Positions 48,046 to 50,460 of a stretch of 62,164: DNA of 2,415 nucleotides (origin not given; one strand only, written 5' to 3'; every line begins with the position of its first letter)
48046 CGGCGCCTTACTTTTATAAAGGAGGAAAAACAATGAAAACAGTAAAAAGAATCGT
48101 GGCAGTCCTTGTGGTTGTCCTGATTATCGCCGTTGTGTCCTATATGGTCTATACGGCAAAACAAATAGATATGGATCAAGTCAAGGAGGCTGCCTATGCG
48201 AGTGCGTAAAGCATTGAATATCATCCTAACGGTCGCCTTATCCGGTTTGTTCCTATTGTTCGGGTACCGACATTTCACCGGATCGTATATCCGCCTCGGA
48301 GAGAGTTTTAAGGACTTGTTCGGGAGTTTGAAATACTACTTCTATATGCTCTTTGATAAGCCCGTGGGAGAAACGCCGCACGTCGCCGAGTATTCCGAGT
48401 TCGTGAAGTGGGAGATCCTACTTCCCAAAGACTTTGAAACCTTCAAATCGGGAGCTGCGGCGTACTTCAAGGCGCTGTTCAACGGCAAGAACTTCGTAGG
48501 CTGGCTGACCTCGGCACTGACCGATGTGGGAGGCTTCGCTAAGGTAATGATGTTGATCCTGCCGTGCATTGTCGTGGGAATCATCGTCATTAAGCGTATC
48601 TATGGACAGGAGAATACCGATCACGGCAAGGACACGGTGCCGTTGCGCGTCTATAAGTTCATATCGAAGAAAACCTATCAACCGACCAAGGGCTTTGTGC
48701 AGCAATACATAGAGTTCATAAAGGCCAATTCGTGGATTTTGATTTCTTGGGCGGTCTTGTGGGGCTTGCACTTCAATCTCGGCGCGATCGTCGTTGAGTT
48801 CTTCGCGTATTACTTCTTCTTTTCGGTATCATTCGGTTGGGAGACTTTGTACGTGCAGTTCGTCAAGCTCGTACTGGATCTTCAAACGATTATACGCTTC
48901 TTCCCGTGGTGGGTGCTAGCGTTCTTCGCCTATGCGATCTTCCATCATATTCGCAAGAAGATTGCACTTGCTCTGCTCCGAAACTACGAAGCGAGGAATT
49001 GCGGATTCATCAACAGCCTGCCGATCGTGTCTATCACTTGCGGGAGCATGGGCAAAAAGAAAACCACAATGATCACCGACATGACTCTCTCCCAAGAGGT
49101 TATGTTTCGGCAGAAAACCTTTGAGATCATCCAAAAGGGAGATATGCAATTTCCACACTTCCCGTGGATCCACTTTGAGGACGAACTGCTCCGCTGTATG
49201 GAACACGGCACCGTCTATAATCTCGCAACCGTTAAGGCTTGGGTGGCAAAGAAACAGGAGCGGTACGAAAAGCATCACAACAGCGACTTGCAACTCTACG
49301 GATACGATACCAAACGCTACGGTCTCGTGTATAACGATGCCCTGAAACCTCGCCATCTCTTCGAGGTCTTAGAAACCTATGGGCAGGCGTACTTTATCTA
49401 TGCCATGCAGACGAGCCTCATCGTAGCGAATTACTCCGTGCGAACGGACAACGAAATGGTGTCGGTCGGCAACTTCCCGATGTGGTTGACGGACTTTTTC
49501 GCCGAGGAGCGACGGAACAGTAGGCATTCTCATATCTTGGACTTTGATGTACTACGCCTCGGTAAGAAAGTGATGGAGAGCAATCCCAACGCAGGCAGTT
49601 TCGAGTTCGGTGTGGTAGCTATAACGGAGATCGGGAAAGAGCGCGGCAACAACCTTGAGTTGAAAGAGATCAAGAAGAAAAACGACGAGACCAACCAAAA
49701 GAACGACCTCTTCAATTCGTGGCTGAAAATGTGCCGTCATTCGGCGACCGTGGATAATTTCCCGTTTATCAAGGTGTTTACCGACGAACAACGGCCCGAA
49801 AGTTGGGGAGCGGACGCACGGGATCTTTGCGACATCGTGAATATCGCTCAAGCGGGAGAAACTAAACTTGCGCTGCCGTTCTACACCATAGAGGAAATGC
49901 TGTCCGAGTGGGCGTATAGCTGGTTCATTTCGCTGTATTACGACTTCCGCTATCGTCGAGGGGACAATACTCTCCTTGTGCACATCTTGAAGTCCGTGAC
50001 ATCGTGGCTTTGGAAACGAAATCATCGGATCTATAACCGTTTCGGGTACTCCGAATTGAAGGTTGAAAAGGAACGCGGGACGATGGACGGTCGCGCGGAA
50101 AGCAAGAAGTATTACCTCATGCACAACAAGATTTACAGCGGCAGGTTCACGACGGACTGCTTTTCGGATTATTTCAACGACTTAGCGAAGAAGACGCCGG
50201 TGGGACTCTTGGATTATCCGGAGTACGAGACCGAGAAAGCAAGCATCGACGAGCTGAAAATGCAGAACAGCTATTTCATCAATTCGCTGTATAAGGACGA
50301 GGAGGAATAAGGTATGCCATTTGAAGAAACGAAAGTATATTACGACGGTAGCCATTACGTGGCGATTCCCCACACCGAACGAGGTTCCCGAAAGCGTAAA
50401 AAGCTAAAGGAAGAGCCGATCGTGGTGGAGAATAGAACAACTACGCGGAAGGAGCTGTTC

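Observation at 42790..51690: Compact integrated rolling-circle replicon made almost entirely of membrane-anchored proteins: candidate inovirus-like or pleomorphic membrane virus in a GC-rich Firmicutes-type genome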

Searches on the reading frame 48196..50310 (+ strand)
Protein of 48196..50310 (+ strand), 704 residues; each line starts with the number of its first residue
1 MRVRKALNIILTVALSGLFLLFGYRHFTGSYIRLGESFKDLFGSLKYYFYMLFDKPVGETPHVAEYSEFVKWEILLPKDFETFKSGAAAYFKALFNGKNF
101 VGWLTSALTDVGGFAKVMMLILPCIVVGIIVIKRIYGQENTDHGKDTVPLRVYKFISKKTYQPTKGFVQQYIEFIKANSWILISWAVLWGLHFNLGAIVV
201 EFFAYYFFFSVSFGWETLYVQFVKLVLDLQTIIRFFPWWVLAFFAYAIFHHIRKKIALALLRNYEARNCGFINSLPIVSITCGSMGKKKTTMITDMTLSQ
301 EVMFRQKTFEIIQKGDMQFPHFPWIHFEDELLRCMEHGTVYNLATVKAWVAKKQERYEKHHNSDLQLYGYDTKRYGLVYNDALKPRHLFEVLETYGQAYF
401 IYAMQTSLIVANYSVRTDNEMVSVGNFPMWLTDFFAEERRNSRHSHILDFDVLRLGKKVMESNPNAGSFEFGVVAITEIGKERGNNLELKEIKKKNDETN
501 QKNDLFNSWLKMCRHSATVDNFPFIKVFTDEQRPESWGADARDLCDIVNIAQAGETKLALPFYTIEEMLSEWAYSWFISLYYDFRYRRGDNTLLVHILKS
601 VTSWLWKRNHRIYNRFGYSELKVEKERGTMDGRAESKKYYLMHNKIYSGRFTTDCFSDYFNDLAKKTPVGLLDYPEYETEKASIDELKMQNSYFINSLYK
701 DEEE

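Call 3: search_protein_families(library=pfam, proteins=[window:48196-50310:+], max_evalue=0.1)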
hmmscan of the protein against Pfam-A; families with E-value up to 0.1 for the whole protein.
window:48196-50310:+ (704 aa): 0 families

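Call 4: search_protein_families(library=phrogs, proteins=[window:48196-50310:+], max_evalue=0.1)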
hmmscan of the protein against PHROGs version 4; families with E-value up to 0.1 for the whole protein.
window:48196-50310:+ (704 aa): 0 families

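Call 7: find_homologous_proteins(query=window:48196-50310:+)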
Query window:48196-50310:+ (704 aa): 2900 proteins with E <= 0.001 among 8000 candidates; the best 120 are listed.
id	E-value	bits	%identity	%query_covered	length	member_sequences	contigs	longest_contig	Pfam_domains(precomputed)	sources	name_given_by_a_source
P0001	0.0e+0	1597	97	100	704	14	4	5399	-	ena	-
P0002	0.0e+0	1192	73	100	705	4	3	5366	-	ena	-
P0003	0.0e+0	1177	72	100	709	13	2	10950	-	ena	-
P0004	0.0e+0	1168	71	100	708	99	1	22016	-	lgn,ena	-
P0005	0.0e+0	1165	71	100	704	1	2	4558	-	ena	-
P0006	0.0e+0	1163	71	100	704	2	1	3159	-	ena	-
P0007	0.0e+0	1142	69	100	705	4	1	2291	-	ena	-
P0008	0.0e+0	1134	69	100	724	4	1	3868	-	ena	-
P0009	0.0e+0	1131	68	100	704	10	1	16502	-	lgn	-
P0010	0.0e+0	1129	69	100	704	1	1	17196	-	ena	-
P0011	0.0e+0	1126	68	100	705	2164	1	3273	-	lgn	-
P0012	0.0e+0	1125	69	100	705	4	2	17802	-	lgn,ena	-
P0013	0.0e+0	1124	68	100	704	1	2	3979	-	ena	-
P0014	0.0e+0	1122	68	100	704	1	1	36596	-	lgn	-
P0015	0.0e+0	1121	68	100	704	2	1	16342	-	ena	-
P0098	0.0e+0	1058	65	99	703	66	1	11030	-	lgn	-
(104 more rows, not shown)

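Call 8: find_related_loci(query=window:48196-50310:+, collection=viral_contigs, flank=10000)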
Query window:48196-50310:+ (704 aa) in viral_contigs; peptide patterns used: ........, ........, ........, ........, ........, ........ (x = any residue, [..] = any of these).
18 stretches matched a pattern, but none encodes a relative of the query by tblastn (E <= 1e-3).

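Call 9: find_encoding_contigs(protein=P0003, flank=10000, max_places=4)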
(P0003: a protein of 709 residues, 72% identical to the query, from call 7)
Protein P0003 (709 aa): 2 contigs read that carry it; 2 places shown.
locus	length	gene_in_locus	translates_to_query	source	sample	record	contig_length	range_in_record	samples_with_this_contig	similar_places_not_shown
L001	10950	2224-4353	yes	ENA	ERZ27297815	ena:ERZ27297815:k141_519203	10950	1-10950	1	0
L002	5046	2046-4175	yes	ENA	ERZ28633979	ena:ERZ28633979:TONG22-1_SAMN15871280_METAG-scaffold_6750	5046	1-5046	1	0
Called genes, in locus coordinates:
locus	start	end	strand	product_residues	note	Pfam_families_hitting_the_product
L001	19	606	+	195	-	-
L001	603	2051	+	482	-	-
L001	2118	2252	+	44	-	-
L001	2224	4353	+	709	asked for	-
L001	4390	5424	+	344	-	PF23343:REP_ORF2-G2P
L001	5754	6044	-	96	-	-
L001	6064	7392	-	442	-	PF14284:PcfJ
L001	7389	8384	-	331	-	PF01624:MutS_I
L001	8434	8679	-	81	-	-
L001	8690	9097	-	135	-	-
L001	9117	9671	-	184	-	PF07275:ArdA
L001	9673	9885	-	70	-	-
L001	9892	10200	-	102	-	-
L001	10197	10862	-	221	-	-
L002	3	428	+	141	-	?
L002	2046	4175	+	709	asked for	-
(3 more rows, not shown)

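Call 10: find_encoding_contigs(protein=P0098, flank=10000, max_places=4)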
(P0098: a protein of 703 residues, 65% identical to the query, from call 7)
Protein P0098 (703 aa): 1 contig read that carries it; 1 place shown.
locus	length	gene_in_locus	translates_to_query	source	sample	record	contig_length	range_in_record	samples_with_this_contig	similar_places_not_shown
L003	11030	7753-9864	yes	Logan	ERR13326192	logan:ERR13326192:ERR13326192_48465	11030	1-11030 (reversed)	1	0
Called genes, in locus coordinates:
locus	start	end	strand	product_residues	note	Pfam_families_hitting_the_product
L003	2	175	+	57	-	?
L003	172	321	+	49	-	-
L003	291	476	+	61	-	-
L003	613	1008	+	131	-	PF08281:Sigma70_r4_2 (weak)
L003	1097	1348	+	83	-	-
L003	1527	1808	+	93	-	-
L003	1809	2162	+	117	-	-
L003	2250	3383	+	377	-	-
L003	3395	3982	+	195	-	-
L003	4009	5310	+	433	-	-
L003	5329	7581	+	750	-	-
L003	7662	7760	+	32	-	-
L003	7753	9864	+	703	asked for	-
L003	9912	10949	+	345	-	PF23343:REP_ORF2-G2P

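Call 14: find_related_loci(query=A1, collection=genome_contigs, flank=10000)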
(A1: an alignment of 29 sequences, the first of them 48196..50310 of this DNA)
Query A1 (704 aa) in genome_contigs; peptide patterns used: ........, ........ (x = any residue, [..] = any of these).
392 stretches matched a pattern; 317 encode a relative of the query (tblastn E <= 1e-3); the best 80 are kept; 80 distinct loci.
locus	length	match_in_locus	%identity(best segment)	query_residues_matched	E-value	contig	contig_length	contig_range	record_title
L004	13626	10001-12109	69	1-703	0e+0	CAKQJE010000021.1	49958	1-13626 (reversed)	MAG: uncultured Clostridia bacterium isolate REFINED_METABAT215_TOP10_CONTIGS_1500_ASSEMBLY_K77_MERGED__Hadza_MoBio_hadz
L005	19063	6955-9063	69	1-703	0e+0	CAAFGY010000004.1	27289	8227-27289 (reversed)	MAG TPA_asm: Clostridia bacterium, isolate HGM12677, WGS project CAAFGY010000000 data, contig: SRS144537_92_k99_6354, wh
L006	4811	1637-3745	69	1-703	0e+0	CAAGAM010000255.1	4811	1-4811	MAG TPA_asm: Clostridia bacterium, isolate HGM11445, WGS project CAAGAM010000000 data, contig: SRS476034_12_k119_161627,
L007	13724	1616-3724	68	1-703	0e+0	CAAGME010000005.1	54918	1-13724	MAG TPA_asm: Clostridia bacterium, isolate HGM11422, WGS project CAAGME010000000 data, contig: SRS476518_87_k119_11591,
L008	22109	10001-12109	69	1-703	0e+0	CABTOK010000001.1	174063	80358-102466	MAG TPA_asm: uncultured Clostridiales bacterium isolate MGYG-HGUT-03503 genome assembly, contig: GUT_GENOME236319_1, who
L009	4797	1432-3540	69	1-703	0e+0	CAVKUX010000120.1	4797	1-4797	Anaeroplasmataceae bacterium isolate H07689-L1_cleanbin_000022 genome assembly, contig: Spades_H07689-L1_contig_8275, wh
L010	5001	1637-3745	68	1-703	0e+0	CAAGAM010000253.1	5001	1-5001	MAG TPA_asm: Clostridia bacterium, isolate HGM11445, WGS project CAAGAM010000000 data, contig: SRS476034_12_k119_158980,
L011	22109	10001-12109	69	1-703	0e+0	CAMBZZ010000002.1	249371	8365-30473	MAG: uncultured Clostridia bacterium isolate SRR17382103_bin.29_metaWRAP_v1.3_MAG genome assembly, contig: ERZ10544652.7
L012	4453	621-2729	68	1-703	0e+0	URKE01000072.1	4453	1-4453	uncultured Clostridiales bacterium isolate UMGS1072 genome assembly, contig: NODE_10719_length_4453_cov_6.338790, whole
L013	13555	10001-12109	67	1-703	0e+0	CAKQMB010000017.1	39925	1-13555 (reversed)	MAG: uncultured Clostridia bacterium isolate REFINED_METABAT215_TOP10_CONTIGS_1500_ASSEMBLY_K77_MERGED__Nepal_MoBio_Fibe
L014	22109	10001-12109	67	1-703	0e+0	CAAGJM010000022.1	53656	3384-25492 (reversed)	MAG TPA_asm: Clostridia bacterium, isolate HGM11412, WGS project CAAGJM010000000 data, contig: SRS476291_8_k119_195118,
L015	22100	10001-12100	65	3-703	0e+0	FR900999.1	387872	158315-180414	Subdoligranulum sp. CAG:314 genomic scaffold, scf22, whole genome shotgun sequence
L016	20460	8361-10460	65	1-699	0e+0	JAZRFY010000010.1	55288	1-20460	MAG: Eubacteriales bacterium isolate T1900045494_YK20190188.MAGScoT_cleanbin_000013 SGB_7405_k141_1437274, whole genome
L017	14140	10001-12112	65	1-704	0e+0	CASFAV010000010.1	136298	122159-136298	uncultured Eubacteriales bacterium isolate SI.O39.metabat-bins.38 genome assembly, contig: SI.O39.metabat-bins.38.fa_k14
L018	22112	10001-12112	64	1-704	0e+0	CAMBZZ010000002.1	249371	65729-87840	MAG: uncultured Clostridia bacterium isolate SRR17382103_bin.29_metaWRAP_v1.3_MAG genome assembly, contig: ERZ10544652.7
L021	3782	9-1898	72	74-703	0e+0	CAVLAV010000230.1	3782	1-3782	bacterium isolate H07658-L1_cleanbin_000007 genome assembly, contig: Spades_H07658-L1_contig_6228, whole genome shotgun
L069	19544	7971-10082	63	1-704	0e+0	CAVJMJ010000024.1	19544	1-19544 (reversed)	Parasutterella excrementihominis isolate H07681-L1_cleanbin_000026 genome assembly, contig: Spades_H07681-L1_contig_1746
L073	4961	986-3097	60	1-704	0e+0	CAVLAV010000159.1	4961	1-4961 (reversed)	bacterium isolate H07658-L1_cleanbin_000007 genome assembly, contig: Spades_H07658-L1_contig_4262, whole genome shotgun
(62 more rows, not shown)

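Call 22: predict_structure(alignment_id=A1)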
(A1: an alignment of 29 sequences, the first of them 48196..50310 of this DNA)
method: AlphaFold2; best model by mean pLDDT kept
length: 704 residues; sequences in the alignment: 29
mean_pLDDT: 49.4   pTM: 0.30
mean pLDDT of the five models: 49.4, 46.3, 44.1, 42.4, 41.7
residues with pLDDT >= 90: 0; 70-90: 133; 50-70: 221; < 50: 350
segments of 3 or more residues with pLDDT < 50: 75-77, 136-146, 264-326, 367-384, 400-554, 619-704
pLDDT, mean of each block of 10 residues (from residue 1): 74 81 72 78 83 75 61 49 64 63 64 67 72 53 49 66 72 78 77 77 81 70 70 61 63 57 41 25 25 27 35 36 48 53 59 68 49 43 51 56 32 22 24 25 24 27 28 22 24 28 31 27 24 27 31 47 59 69 58 66 65 52 35 38 33 26 34 30 33 30 30
secondary structure, 60 per line:
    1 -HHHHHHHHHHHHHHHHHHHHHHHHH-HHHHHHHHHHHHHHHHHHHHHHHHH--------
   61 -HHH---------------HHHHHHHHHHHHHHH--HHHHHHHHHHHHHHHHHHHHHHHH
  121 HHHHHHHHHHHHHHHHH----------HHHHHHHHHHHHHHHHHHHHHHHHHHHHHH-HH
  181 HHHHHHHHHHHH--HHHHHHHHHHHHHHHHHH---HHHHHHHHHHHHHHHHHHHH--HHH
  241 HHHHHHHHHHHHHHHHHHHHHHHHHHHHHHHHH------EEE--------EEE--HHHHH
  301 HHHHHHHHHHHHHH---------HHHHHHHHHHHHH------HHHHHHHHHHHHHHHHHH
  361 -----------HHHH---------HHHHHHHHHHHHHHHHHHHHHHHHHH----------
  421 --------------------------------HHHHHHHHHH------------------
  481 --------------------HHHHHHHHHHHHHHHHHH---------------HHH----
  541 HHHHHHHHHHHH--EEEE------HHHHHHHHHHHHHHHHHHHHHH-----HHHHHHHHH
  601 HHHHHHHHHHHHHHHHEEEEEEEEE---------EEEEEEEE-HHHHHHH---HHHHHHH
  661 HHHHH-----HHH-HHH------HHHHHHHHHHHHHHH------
elements in order (helices of 4 or more, strands of 3 or more residues): H2-26 H28-52 H80-94 H97-137 H148-177 H179-192 H195-212 H216-235 H238-273 E280-282 E291-293 H296-314 H324-336 H343-360 H372-375 H385-410 H453-462 H501-518 H541-552 E555-558 H565-586 H592-616 E617-625 E635-642 H644-650 H654-665 H684-698

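Call 23: search_protein_representatives(alignment_id=A1)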
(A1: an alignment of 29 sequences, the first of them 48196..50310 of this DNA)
Query: 29 sequences, 705 profile positions. Proteins with E-value up to 0.001 (for the whole library): 1184; up to 1e-10: 936; up to 1e-30: 617. The best 150 are listed.
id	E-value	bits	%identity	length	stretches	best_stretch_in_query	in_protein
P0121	0.0e+00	1214.9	-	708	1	1-704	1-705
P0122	3.7e-283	957.8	-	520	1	187-704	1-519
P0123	6.5e-263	890.8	-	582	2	335-699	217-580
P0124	3.3e-249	845.5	-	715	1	5-699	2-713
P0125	5.7e-244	828.2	-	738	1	7-700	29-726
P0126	3.9e-242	822.2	-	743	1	9-704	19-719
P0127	1.8e-232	790.2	-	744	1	11-703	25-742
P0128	7.8e-229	778.2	-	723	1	3-700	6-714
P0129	2.3e-225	766.7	-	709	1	11-700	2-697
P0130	4.3e-222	755.9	-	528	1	4-531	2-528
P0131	5.7e-221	752.2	-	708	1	6-701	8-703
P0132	1.1e-219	748.0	-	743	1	10-701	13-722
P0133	1.7e-219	747.3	-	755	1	11-700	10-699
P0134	3.5e-219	746.3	-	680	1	4-699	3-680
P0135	2.6e-216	736.8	-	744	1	10-699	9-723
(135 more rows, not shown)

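Call 26: search_solved_structures(query=A2, max_evalue=10, show_alignments=3)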
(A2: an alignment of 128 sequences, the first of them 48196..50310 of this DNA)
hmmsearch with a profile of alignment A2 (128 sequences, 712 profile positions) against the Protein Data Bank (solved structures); distinct sequences matched with E-value up to 10: 2.
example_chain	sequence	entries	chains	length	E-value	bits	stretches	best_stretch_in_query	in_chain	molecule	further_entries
8ap6_E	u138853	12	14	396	0.017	16.8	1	318-396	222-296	ATPTB1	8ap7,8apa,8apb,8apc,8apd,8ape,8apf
9d93_Na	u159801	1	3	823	3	9.4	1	36-97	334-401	Tapemeasure protein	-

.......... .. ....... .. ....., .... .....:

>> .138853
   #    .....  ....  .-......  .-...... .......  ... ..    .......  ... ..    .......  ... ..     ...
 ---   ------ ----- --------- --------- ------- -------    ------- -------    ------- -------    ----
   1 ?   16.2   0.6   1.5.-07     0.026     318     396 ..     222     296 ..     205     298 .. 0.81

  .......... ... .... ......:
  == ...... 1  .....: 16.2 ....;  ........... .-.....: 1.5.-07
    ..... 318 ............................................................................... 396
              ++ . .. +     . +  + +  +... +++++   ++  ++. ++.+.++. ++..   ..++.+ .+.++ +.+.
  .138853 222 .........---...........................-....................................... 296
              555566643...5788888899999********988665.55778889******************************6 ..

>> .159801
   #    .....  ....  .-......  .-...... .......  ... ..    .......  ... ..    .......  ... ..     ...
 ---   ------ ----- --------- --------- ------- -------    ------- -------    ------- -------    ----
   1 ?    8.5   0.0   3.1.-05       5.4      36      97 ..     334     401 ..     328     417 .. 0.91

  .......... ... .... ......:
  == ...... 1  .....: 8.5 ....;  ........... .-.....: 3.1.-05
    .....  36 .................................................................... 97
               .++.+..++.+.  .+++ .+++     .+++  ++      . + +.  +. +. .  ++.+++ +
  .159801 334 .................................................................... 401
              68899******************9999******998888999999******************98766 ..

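Call 27: search_dna_similar(query=window:48196-50310:+, collection=phages, mode=protein, max_evalue=0.01)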
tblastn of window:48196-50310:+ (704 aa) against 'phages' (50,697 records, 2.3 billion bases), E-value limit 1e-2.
Records with a match: 1; places in all: 1; records where one place covers at least 80% of the query: 1.
Best place of each record, by identity: <60% 1.
By first word of the organism name: Bacteriophage 1.
By host as written in the record: - 1.
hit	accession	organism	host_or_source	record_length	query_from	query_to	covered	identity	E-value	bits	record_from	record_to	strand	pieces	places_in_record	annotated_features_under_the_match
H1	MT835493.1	Bacteriophage sp.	human fecal samples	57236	1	703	100%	59.6%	0e+0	857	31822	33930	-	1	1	record has no annotation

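Call 29: search_dna_similar(query=window:48196-50310:+, collection=plasmids, mode=protein, max_evalue=0.01)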
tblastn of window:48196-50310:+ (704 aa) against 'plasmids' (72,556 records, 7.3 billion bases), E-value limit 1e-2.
No match.

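Call 30: predict_structure(alignment_id=A2)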
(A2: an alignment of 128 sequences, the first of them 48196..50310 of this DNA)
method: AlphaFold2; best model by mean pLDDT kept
length: 704 residues; sequences in the alignment: 128
mean_pLDDT: 95.4   pTM: 0.90
mean pLDDT of the five models: 95.4, 95.1, 94.7, 94.5, 92.6
residues with pLDDT >= 90: 661; 70-90: 38; 50-70: 5; < 50: 0
segments of 3 or more residues with pLDDT < 50: none
pLDDT, mean of each block of 10 residues (from residue 1): 94 98 95 96 97 92 89 77 93 93 95 95 93 90 96 97 97 97 96 96 97 93 93 91 95 98 98 98 97 98 98 98 98 97 98 97 94 97 98 98 97 97 96 88 96 97 96 98 95 96 97 97 98 97 98 98 96 96 96 96 96 98 98 97 96 93 96 96 94 90 68
secondary structure, 60 per line:
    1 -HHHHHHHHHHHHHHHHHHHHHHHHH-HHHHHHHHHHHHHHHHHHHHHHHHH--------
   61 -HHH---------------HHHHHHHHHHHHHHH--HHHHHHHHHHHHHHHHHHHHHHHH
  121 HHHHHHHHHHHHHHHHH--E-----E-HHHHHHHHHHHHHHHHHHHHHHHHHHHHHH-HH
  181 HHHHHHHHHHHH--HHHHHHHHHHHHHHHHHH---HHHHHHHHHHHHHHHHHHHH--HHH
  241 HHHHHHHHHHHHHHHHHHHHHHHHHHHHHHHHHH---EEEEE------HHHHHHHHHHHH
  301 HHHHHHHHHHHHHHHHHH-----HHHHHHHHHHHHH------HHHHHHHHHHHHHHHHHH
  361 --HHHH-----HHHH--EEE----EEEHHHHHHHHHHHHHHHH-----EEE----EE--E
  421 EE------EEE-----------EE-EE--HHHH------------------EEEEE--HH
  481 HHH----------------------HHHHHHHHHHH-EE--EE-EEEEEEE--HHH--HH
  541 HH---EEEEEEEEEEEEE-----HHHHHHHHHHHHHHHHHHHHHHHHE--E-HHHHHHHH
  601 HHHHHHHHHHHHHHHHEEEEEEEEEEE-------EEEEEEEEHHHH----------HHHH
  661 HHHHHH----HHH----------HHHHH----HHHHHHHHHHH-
elements in order (helices of 4 or more, strands of 3 or more residues): H2-26 H28-52 H80-94 H97-137 H148-177 H179-192 H195-212 H216-235 H238-274 E278-282 H289-318 H324-336 H343-360 H363-366 H372-375 E378-380 E385-387 H388-403 E409-411 E420-422 E429-431 H450-453 E472-476 H479-483 H506-516 E525-531 H539-542 E546-558 H564-587 H593-616 E617-627 E635-642 H643-646 H657-666 H684-688 H693-703

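Call 34: fold_search(model_id=the predicted structure, library=pdb)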
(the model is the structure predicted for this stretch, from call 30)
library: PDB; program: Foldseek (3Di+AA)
matches with E <= 10: 67; with E <= 0.001: 0
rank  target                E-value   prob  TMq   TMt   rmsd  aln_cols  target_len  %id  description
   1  8wof_B                1.2e-01  0.47  0.10  0.13  22.6       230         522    9  Cryo-EM structure of SIR2/HerA complex (released 2024-09-11)
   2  4kft_D                2.2e-01  0.69  0.11  0.33  10.5       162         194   12  Structure of the genome packaging NTPase B204 from Sulfolobus turreted icosahedral virus 2 in complex with ATP-gammaS (released 2013-05-22)
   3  8wof_D                3.1e-01  0.57  0.08  0.10   9.7       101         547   13  Cryo-EM structure of SIR2/HerA complex (released 2024-09-11)
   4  8woc_D                3.1e-01  0.57  0.08  0.10   9.7       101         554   13  Cryo-EM structure of SIR2/HerA complex (released 2024-09-11)
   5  8wod_D                4.0e-01  0.54  0.08  0.11   9.7       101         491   13  Cryo-EM structure of SIR2/HerA complex (released 2024-09-11)
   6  4kfs_B                4.6e-01  0.51  0.11  0.33  10.1       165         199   12  Structure of the genome packaging NTPase B204 from Sulfolobus turreted icosahedral virus 2 in complex with AMP (released 2013-05-22)
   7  8r64_B                9.2e-01  0.47  0.07  0.16   4.8        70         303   17  Cryo-EM structure of the FIGNL1 AAA hexamer bound to RAD51 (released 2024-09-04)
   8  4d2i_A                9.7e-01  0.57  0.07  0.11   4.8        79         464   13  Crystal structure of the HerA hexameric DNA translocase from Sulfolobus solfataricus bound to AMP-PNP (released 2014-12-03)
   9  7t3i_B                1.2e+00  0.57  0.08  0.10   3.4        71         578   14  CryoEM structure of the Rix7 D2 Walker B mutant (released 2022-03-02)
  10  7l0q_A                1.3e+00  0.03  0.08  0.14  20.5       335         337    9  Structure of NTS-NTSR1-Gi complex in lipid nanodisc, canonical state, with AHD (released 2021-01-06)
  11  7r7s_E                1.5e+00  0.30  0.07  0.07   4.2        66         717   12  p47-bound p97-R155H mutant with ATPgammaS (released 2021-08-04)
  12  6msg_F                1.5e+00  0.20  0.07  0.11   5.6        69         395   13  Cryo-EM structures and dynamics of substrate-engaged human 26S proteasome (released 2018-11-21)
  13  7upt_B                1.6e+00  0.33  0.07  0.16   4.4        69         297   10  Human mitochondrial AAA protein ATAD1 (with a catalytic dead mutation) in complex with a peptide substrate (open confo (released 2022-06-15)
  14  6p07_B                1.6e+00  0.09  0.09  0.18  19.3       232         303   11  Spastin hexamer in complex with substrate (released 2019-06-12)
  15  4d80_D                2.0e+00  0.09  0.09  0.20  20.6       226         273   10  Metallosphera sedula Vps4 crystal structure (released 2015-10-28)
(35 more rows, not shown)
